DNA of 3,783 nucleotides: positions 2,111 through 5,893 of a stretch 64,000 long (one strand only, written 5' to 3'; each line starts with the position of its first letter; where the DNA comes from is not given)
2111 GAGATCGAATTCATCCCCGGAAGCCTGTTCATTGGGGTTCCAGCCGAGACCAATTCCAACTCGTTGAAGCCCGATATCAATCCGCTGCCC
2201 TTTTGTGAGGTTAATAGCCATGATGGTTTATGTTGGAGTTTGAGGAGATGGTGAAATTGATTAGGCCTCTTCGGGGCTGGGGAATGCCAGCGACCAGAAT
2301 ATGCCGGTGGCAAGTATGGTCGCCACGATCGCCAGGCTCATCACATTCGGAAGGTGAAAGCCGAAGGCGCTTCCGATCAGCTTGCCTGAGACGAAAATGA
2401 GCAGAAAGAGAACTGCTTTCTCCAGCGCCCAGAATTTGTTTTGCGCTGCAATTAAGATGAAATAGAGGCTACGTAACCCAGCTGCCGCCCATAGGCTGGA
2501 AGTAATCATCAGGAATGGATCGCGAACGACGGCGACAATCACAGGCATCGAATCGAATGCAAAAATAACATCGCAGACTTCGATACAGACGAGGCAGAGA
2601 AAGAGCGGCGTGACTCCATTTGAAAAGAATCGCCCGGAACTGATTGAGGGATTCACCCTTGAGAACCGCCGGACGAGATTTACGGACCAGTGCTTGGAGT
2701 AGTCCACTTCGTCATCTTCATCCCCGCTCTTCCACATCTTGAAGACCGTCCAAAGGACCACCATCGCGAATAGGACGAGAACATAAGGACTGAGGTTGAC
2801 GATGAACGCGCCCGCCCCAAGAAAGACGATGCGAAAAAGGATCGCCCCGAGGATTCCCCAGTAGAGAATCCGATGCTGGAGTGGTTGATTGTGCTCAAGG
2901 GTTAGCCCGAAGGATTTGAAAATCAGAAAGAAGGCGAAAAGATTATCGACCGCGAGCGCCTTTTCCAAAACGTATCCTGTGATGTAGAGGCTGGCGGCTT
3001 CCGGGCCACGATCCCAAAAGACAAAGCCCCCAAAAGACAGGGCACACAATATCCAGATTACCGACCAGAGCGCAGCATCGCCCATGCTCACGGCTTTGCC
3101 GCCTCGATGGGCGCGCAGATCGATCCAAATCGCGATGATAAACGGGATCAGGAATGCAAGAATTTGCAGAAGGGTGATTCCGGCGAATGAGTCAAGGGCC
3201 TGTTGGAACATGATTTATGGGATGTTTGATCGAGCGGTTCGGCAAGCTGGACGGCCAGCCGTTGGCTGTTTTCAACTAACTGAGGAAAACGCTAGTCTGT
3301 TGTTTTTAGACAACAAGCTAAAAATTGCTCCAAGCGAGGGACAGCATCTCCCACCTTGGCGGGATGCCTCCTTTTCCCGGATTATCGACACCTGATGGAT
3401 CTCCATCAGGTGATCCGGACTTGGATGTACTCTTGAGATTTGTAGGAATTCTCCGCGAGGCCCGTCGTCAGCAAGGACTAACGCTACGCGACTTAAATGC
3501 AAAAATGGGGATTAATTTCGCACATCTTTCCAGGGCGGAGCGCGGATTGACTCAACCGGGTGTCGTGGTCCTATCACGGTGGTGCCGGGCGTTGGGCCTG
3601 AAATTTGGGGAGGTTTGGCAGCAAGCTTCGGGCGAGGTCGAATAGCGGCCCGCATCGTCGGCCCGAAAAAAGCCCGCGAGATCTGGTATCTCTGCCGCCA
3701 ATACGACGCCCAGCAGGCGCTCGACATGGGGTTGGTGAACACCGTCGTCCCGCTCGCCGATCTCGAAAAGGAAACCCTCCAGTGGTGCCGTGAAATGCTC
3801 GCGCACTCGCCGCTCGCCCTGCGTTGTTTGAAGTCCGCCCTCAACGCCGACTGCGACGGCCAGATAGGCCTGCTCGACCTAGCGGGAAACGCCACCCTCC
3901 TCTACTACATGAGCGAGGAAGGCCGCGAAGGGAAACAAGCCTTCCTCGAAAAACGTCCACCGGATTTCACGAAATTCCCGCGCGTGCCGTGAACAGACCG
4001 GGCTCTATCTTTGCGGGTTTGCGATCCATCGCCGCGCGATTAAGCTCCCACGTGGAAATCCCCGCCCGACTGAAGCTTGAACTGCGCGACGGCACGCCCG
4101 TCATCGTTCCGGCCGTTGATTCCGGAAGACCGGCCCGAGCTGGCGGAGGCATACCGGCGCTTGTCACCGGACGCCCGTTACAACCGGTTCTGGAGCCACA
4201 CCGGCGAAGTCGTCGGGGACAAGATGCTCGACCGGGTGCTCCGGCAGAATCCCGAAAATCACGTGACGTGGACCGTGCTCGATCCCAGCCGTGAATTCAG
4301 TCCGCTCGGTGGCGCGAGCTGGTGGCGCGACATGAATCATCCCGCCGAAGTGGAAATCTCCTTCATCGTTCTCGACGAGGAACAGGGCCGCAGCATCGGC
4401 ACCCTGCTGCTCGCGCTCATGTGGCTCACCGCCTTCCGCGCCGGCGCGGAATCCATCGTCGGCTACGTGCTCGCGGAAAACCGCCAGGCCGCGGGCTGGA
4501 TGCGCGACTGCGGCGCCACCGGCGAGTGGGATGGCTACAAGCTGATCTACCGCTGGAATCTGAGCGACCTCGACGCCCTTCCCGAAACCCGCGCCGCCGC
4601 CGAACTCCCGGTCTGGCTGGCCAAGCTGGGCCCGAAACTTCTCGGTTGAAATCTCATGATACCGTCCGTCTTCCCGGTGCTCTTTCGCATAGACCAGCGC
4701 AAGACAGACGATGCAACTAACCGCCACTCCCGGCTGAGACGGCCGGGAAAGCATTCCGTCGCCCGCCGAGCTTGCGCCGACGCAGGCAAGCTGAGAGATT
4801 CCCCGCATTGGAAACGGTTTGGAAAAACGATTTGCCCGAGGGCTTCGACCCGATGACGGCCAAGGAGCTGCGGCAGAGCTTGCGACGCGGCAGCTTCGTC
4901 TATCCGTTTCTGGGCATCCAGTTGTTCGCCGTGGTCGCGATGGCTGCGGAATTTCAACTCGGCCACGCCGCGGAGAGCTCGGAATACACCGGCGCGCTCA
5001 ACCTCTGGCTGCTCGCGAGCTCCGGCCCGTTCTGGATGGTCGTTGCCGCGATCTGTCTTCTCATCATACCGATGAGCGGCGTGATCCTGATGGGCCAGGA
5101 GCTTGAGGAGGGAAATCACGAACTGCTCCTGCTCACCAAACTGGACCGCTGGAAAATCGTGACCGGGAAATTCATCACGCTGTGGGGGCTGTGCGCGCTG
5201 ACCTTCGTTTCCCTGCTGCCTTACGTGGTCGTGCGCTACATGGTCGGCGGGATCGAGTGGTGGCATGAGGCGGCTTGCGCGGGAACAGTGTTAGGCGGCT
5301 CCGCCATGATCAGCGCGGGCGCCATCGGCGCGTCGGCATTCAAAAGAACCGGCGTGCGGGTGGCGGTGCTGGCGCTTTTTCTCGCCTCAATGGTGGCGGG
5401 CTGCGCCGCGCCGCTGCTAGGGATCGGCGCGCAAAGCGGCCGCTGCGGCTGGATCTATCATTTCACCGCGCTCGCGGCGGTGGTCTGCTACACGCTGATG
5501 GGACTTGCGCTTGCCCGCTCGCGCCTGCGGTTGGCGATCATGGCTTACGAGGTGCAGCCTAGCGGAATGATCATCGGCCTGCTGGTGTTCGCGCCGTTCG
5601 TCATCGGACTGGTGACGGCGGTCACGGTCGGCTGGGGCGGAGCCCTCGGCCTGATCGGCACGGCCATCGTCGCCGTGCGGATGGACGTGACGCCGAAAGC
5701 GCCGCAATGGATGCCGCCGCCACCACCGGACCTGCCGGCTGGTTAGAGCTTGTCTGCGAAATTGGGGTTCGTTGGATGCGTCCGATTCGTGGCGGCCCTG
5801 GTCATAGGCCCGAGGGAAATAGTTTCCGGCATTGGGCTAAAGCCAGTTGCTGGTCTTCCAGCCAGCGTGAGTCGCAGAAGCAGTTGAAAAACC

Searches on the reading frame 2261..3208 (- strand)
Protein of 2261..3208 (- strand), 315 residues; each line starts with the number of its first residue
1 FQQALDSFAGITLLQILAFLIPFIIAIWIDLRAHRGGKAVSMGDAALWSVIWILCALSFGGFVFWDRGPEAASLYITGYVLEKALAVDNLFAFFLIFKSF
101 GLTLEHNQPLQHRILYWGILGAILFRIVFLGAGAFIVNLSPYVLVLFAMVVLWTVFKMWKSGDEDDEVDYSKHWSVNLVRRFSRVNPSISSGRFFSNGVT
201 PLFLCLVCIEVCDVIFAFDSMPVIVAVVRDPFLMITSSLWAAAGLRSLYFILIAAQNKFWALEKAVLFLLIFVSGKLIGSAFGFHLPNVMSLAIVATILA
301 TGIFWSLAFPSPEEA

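Call 10: search_protein_families(library=pfam, proteins=[window:2261-3208:-], max_evalue=0.01)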
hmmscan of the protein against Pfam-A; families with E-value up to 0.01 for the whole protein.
window:2261-3208:- (315 aa): 2 families
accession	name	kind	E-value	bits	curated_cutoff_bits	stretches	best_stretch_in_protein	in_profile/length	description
PF03741.22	TerC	-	2.7e-38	131.9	27.8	1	76-278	1-175/178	Integral membrane protein TerC family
PF17099.10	TrpP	-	0.0052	17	27.2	1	80-154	76-149/169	Tryptophan transporter TrpP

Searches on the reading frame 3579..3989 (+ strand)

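Call 10: search_protein_families(library=pfam, proteins=[window:3579-3989:+], max_evalue=0.01)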
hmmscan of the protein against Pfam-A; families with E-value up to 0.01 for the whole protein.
window:3579-3989:+ (137 aa): 1 family
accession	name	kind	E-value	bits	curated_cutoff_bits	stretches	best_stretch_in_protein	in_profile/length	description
PF00378.25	ECH_1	-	3.2e-27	95.9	27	1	8-131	125-249/251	Enoyl-CoA hydratase/isomerase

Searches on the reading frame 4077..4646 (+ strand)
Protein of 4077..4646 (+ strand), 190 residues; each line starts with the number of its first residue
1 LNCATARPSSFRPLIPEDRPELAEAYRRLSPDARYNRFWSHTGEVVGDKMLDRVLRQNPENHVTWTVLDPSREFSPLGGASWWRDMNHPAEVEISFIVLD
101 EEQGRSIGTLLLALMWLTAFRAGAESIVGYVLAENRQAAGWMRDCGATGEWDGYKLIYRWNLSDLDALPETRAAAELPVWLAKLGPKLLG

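Call 10: search_protein_families(library=pfam, proteins=[window:4077-4646:+], max_evalue=0.01)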
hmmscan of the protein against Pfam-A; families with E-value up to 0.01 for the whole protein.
window:4077-4646:+ (190 aa): 2 families
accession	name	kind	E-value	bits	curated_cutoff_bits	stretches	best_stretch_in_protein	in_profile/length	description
PF13302.13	Acetyltransf_3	-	3e-07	31.6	25.4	1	11-147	4-137/138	Acetyltransferase (GNAT) domain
PF00583.31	Acetyltransf_1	-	0.00021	22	20.7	1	39-146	9-115/116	Acetyltransferase (GNAT) family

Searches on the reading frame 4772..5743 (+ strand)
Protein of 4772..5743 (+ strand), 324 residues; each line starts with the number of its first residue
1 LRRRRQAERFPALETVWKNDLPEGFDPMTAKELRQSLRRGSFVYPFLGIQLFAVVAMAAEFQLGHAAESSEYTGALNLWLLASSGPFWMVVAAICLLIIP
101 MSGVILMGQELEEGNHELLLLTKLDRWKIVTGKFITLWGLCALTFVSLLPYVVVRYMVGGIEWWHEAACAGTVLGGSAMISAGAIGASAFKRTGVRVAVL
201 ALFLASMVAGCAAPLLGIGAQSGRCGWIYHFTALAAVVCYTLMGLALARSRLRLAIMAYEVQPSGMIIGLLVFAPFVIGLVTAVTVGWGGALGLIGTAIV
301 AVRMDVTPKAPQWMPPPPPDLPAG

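Call 10: search_protein_families(library=pfam, proteins=[window:4772-5743:+], max_evalue=0.01)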
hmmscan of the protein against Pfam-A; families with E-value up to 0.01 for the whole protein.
window:4772-5743:+ (324 aa): 2 families
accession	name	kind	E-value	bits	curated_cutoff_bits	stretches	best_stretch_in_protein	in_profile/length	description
PF12698.13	ABC2_membrane_3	-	2.8e-06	27.1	31.6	1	85-258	161-320/347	ABC-2 family transporter protein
PF12679.13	ABC2_membrane_2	-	0.0049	16.6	27.2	1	30-205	5-192/283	ABC-2 family transporter protein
